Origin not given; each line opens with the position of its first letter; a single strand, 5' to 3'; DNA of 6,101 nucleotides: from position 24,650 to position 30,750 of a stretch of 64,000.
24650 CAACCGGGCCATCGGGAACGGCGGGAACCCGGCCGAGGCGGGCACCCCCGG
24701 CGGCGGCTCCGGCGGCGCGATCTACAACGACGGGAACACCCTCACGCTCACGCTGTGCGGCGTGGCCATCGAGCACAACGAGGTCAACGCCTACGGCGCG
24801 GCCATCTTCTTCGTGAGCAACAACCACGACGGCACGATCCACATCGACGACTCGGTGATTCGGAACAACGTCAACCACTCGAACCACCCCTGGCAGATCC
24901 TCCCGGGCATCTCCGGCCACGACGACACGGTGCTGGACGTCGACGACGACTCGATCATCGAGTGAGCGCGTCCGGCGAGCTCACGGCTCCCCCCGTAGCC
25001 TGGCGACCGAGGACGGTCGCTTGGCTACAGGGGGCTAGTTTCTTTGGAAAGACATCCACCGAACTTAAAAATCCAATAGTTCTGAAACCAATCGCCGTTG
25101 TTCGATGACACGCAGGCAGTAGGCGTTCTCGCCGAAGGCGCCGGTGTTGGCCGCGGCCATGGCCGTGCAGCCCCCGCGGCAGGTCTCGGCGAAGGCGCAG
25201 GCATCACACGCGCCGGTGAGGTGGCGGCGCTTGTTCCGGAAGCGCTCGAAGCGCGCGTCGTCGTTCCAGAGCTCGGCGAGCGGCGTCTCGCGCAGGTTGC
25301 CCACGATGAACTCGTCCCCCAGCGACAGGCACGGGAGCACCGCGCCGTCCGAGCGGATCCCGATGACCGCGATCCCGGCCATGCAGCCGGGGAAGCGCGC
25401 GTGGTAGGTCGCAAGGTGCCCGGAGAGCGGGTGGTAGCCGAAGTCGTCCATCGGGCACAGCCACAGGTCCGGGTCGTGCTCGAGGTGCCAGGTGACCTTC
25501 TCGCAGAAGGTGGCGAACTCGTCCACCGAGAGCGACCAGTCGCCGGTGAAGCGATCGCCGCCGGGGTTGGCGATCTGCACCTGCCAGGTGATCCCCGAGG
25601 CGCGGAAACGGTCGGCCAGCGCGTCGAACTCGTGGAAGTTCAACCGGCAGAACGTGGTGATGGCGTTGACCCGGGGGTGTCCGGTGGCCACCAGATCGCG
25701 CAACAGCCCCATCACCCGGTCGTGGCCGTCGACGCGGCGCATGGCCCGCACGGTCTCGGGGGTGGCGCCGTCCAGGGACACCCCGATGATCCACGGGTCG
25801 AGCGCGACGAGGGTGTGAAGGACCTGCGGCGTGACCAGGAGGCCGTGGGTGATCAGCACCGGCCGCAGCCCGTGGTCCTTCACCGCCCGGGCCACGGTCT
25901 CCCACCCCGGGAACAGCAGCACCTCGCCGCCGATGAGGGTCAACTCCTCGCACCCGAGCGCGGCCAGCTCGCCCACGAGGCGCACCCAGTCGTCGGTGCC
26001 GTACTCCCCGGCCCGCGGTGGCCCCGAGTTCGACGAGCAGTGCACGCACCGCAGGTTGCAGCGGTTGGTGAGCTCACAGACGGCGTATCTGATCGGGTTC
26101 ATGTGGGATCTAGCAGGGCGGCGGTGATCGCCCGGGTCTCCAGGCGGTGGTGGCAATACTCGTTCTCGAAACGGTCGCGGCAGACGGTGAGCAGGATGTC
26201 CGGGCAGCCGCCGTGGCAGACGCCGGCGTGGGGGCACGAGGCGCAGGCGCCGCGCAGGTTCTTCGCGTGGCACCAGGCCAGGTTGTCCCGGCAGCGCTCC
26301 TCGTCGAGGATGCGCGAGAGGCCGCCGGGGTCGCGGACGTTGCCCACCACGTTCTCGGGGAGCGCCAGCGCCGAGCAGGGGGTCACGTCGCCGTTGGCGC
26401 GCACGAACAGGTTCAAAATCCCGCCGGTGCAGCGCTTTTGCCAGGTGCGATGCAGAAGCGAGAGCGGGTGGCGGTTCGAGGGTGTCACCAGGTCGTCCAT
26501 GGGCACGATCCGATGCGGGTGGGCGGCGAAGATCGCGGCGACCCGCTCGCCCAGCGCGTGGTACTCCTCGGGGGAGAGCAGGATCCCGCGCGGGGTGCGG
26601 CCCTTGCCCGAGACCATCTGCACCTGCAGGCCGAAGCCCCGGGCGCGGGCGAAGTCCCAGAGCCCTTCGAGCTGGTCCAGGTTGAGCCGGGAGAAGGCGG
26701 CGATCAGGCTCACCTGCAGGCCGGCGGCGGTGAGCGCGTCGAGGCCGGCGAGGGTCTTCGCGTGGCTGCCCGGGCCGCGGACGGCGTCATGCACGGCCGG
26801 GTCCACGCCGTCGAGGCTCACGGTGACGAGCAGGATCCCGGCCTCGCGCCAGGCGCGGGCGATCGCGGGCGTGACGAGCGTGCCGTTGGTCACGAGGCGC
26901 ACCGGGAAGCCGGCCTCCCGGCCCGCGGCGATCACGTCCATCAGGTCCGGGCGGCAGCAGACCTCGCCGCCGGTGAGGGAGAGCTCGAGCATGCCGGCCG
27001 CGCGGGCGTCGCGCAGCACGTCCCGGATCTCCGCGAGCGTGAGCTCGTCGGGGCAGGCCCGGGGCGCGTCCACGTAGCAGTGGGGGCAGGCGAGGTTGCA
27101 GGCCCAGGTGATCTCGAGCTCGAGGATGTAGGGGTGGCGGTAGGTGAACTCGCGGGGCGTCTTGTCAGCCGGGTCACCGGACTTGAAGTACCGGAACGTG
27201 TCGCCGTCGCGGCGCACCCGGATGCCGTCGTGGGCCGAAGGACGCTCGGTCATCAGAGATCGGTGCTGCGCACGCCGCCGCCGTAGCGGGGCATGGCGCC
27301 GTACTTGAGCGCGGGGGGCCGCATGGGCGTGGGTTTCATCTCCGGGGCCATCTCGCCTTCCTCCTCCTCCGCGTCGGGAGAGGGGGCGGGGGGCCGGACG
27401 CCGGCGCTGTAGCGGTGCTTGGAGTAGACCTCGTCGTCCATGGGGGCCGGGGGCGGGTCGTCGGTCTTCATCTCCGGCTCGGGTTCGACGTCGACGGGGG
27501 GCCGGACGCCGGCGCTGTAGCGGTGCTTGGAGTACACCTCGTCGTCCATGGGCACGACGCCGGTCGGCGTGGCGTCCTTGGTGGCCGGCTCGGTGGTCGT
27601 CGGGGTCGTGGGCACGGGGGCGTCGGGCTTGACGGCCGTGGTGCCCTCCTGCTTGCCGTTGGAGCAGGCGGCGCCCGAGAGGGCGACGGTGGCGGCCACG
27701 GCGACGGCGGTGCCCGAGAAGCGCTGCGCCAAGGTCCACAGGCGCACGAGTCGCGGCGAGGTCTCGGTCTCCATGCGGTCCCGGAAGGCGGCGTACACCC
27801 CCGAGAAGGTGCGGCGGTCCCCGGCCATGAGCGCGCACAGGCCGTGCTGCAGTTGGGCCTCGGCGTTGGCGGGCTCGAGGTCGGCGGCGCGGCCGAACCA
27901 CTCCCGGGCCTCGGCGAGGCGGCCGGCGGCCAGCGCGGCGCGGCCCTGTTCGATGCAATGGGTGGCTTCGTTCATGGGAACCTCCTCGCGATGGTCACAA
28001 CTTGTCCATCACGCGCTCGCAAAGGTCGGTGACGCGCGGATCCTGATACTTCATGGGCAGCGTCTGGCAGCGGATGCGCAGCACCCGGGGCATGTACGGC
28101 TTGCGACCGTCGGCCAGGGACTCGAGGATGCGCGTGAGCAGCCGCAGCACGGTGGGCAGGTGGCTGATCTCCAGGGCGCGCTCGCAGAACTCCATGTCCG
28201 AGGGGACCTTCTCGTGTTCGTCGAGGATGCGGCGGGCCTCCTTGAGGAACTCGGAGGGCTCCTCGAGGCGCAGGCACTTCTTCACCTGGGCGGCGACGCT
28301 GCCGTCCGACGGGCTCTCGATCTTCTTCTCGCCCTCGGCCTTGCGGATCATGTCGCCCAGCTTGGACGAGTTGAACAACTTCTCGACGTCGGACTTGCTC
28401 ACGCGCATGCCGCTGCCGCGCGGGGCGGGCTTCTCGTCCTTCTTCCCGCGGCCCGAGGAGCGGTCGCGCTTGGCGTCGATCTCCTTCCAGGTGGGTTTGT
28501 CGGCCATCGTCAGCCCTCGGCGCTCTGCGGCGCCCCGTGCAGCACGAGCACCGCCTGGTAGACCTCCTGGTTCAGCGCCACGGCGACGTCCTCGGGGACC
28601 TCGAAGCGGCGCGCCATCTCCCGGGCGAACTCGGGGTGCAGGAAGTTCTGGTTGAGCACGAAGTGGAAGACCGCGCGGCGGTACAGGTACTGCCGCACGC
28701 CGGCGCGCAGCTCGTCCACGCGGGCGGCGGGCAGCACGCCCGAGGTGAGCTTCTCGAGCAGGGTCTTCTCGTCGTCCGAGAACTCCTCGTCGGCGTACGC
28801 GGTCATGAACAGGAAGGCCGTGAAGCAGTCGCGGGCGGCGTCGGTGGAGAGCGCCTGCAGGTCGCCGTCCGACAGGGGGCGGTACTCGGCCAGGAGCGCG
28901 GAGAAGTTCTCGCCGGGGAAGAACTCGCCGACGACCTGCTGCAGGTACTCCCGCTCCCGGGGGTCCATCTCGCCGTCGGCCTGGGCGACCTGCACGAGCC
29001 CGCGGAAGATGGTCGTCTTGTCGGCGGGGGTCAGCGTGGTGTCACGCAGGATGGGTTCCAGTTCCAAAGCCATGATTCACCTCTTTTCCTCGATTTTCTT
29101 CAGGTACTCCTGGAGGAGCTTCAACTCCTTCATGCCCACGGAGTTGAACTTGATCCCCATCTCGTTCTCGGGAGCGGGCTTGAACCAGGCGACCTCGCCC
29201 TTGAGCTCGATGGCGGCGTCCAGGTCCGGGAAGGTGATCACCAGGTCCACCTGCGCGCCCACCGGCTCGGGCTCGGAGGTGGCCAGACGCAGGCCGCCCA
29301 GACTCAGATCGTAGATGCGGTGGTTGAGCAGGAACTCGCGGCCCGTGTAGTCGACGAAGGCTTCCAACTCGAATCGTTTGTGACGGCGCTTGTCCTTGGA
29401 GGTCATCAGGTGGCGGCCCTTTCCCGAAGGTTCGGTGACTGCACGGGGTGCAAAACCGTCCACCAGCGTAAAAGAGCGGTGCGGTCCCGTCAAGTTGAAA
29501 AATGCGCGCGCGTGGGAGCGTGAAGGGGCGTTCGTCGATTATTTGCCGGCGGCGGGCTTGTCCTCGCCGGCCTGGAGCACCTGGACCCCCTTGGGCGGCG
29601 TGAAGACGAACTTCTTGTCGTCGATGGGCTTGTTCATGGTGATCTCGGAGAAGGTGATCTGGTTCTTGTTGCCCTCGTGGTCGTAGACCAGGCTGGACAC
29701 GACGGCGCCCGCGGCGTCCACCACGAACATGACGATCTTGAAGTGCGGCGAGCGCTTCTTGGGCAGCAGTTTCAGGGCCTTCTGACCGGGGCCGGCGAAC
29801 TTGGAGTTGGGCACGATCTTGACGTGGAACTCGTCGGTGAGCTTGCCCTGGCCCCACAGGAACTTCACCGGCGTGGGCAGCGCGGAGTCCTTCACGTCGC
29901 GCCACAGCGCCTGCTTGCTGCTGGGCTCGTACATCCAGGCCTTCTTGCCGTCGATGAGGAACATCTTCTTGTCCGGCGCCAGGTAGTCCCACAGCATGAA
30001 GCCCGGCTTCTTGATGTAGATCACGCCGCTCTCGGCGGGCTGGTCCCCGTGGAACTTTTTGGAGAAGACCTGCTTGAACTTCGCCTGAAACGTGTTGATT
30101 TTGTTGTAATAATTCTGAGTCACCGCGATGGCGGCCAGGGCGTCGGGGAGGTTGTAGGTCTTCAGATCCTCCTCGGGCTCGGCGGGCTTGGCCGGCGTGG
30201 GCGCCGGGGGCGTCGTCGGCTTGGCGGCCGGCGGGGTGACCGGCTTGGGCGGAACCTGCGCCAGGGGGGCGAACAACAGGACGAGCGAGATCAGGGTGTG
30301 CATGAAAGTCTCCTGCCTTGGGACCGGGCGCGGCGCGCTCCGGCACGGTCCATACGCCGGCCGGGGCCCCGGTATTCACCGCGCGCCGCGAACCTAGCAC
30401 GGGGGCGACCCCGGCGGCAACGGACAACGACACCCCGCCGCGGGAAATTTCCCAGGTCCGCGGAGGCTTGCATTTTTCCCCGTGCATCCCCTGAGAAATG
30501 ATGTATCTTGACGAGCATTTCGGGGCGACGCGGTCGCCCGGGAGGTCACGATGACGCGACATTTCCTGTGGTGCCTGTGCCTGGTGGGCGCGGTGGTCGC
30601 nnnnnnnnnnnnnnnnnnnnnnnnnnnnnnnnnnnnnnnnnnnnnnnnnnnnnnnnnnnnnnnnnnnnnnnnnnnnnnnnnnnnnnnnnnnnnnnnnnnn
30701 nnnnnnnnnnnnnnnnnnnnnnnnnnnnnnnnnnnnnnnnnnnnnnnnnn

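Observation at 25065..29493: Six-gene operon coupling two radical-SAM/SPASM enzymes to a tandem-repeat TPR/TM protein, preceded by PilZ and TerB-like genes: a candidate undescribed modification system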

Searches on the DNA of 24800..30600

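Call 85: search_rna_families(source=window, start=24800, end=30600, threshold=evalue, max_evalue=1)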
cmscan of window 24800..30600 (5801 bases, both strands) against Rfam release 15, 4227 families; matches with E-value up to 1: 0.
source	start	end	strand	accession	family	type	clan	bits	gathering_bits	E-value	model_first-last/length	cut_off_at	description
